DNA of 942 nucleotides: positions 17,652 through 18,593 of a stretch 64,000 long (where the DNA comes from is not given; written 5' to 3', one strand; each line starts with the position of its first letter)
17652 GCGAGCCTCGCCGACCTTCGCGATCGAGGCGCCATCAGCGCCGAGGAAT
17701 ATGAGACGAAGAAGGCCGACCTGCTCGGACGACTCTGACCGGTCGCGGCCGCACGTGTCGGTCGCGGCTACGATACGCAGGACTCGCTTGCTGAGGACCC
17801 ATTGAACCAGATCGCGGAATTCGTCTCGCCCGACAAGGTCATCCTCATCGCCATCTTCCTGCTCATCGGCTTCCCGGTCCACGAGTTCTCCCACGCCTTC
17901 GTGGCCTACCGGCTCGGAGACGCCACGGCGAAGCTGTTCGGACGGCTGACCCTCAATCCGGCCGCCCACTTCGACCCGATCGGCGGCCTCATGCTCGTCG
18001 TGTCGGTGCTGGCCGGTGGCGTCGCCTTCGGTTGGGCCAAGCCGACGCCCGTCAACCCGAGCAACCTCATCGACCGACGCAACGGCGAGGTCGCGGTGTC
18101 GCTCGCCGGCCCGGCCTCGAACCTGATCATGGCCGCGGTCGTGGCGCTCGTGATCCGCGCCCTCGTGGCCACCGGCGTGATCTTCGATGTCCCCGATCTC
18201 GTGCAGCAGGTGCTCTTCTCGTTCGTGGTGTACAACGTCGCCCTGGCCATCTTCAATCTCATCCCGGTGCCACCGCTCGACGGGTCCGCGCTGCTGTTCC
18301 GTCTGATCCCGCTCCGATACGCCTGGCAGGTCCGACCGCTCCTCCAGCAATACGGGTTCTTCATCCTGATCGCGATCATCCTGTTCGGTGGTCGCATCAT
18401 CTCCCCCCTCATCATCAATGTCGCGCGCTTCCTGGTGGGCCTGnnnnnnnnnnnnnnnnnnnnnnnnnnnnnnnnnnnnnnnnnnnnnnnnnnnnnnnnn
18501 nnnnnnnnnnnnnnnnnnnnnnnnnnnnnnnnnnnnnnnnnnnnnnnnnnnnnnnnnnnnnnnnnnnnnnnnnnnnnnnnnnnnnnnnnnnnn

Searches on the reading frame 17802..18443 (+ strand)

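Call 41: search_protein_families(library=pfam, proteins=[window:17802-18443:+], max_evalue=0.001)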
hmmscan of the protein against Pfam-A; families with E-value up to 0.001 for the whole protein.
window:17802-18443:+ (214 aa): 1 family
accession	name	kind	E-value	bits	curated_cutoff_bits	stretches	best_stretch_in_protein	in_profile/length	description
PF02163.28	Peptidase_M50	-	6.9e-14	52.2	27.2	2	134-191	159-220/221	Peptidase family M50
